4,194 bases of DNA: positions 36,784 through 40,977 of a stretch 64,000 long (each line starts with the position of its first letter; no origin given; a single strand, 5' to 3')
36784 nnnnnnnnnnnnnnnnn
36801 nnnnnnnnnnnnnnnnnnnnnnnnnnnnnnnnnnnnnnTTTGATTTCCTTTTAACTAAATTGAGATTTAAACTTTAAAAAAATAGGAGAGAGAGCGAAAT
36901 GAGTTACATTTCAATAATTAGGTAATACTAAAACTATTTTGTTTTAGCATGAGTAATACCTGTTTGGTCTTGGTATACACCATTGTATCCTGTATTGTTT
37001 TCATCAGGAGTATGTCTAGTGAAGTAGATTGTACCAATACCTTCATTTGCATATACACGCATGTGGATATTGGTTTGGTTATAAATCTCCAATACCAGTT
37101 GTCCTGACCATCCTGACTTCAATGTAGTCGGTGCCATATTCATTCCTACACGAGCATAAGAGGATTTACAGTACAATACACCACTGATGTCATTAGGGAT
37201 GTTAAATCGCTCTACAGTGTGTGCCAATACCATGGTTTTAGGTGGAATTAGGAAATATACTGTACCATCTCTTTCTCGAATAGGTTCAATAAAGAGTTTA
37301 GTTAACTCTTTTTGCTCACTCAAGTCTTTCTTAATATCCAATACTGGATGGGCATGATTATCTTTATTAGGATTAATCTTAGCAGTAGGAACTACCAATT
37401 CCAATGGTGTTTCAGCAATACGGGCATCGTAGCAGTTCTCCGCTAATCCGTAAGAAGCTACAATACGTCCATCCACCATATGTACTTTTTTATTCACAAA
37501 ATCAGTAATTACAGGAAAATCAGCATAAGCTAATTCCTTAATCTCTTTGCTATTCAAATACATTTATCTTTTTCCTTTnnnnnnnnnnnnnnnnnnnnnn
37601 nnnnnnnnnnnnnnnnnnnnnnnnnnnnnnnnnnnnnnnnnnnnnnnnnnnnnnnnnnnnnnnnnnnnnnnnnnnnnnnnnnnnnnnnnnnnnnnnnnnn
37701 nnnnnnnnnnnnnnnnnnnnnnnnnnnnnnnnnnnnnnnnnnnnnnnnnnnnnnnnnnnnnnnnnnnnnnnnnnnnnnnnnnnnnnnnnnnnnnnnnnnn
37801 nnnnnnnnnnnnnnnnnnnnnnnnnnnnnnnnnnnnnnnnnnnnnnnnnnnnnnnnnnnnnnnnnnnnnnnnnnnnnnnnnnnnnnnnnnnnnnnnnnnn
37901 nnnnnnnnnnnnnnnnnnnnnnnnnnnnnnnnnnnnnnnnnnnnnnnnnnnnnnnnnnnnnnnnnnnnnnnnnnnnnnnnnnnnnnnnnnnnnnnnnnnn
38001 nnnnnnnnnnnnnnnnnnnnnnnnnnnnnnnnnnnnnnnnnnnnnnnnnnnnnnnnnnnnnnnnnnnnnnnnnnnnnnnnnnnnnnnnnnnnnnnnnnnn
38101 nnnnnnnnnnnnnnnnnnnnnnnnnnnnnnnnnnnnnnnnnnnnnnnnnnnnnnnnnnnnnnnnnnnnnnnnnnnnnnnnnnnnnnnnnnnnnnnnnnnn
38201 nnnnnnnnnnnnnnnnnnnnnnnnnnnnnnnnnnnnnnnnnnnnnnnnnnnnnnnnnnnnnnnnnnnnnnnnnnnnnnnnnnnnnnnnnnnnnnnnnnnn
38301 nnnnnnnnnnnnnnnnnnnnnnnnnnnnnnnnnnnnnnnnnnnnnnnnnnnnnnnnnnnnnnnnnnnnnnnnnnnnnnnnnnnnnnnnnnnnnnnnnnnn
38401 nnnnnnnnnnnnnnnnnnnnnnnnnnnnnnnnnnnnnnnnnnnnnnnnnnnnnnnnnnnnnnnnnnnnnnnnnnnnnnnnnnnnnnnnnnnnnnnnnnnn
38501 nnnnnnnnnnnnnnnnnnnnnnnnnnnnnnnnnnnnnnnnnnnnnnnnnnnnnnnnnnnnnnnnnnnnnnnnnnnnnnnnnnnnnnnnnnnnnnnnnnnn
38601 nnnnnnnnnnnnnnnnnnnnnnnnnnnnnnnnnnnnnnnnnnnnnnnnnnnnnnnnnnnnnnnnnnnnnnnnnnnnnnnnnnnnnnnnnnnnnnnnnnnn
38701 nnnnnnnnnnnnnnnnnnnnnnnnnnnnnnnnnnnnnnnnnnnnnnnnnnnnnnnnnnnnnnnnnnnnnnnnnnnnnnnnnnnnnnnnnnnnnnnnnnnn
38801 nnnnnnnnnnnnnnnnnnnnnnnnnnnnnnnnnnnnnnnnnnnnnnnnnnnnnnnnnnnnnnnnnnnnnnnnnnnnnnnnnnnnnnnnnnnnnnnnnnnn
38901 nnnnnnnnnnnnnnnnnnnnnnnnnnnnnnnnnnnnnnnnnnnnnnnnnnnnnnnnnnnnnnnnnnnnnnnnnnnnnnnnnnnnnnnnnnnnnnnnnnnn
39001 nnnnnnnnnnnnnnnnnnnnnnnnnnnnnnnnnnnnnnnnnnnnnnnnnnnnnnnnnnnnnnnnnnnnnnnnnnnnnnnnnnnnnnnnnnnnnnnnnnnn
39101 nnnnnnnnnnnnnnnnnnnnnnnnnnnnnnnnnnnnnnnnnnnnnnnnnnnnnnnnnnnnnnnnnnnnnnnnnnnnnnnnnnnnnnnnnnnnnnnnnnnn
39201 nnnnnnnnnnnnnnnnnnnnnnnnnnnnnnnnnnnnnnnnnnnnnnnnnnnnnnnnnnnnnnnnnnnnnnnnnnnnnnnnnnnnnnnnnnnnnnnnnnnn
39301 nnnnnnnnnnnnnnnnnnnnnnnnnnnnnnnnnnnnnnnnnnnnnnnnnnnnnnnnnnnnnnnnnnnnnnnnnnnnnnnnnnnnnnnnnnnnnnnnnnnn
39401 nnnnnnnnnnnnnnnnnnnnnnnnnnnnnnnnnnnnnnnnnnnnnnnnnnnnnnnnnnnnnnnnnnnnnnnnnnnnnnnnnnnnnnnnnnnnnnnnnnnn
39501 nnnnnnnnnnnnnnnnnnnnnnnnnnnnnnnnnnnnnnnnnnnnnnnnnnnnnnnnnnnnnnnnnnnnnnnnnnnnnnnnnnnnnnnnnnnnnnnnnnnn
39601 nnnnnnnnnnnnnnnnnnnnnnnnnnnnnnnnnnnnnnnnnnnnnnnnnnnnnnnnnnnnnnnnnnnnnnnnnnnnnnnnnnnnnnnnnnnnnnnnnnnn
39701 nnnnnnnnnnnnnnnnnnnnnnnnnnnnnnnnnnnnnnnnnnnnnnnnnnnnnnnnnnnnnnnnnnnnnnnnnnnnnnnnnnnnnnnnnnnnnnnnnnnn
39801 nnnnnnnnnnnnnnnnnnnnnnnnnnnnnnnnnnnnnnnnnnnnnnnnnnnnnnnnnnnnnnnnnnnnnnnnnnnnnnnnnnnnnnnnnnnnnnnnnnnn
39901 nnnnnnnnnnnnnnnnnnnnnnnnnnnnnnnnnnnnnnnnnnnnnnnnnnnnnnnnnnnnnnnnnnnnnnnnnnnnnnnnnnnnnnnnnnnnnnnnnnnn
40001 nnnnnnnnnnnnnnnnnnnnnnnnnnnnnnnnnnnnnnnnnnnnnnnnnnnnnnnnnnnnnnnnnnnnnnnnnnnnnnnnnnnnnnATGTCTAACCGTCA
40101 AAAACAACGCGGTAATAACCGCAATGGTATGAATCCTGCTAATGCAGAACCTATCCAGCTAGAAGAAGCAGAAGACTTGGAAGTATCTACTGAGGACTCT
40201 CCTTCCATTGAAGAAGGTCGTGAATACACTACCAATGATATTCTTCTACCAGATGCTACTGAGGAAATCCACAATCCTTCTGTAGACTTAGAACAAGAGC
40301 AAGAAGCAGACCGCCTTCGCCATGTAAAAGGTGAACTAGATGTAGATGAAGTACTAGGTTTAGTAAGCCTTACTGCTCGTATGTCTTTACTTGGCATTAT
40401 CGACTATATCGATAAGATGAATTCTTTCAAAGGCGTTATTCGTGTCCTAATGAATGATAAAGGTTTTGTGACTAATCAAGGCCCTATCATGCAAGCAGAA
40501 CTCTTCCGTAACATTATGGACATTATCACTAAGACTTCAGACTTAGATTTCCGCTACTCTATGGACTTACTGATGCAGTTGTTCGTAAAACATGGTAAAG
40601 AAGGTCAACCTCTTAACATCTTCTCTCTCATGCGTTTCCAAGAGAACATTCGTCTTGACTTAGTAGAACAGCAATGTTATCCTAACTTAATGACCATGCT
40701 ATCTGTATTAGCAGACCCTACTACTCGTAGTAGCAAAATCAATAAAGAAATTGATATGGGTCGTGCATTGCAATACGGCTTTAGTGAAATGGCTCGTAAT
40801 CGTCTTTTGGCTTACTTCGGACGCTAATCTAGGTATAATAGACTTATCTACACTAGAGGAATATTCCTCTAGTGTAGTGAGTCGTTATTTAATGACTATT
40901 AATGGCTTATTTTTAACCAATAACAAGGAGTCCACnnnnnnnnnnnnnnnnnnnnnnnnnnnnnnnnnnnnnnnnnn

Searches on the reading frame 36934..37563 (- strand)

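Call 20: search_protein_families(library=pfam, proteins=[window:36934-37563:-], max_evalue=0.01)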
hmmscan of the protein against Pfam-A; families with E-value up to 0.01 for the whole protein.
window:36934-37563:- (209 aa): 1 family
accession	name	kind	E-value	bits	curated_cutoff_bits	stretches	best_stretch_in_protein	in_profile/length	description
PF22769.1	DCD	-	8.4e-21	75.1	27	1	68-183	45-152/153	dCTP deaminase-like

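Call 21: search_protein_families(library=phrogs, proteins=[window:36934-37563:-], max_evalue=0.001)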
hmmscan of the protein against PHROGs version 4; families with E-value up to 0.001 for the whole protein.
window:36934-37563:- (209 aa): 2 families
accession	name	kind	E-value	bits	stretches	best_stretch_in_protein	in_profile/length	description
phrog_1663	-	DNA, RNA and nucleotide metabolism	6.3e-40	138.2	1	1-207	50-217/303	dCTP deaminase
phrog_32986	-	unknown function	0.00018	21.3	1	70-179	410-516/596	-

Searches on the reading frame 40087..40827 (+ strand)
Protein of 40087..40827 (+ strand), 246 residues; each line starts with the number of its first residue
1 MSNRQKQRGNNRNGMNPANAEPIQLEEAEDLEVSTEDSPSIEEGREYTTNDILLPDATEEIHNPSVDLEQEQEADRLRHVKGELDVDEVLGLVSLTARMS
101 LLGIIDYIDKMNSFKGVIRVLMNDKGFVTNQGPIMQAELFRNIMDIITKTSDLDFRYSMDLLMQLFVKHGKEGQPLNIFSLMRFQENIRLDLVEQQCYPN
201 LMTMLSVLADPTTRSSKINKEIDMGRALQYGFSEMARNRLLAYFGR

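Call 20: search_protein_families(library=pfam, proteins=[window:40087-40827:+], max_evalue=0.01)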
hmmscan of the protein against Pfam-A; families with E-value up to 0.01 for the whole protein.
window:40087-40827:+ (246 aa): 0 families

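Call 21: search_protein_families(library=phrogs, proteins=[window:40087-40827:+], max_evalue=0.001)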
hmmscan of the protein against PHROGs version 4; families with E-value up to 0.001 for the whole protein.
window:40087-40827:+ (246 aa): 3 families
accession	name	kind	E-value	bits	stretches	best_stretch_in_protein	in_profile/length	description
phrog_18957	-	unknown function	1.5e-13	51.8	1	130-246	106-219/222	-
phrog_18270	-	head and packaging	0.00018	21.3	0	131-245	342-452/455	virion structural protein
phrog_14374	-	unknown function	0.00022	22.2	1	112-246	53-182/185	-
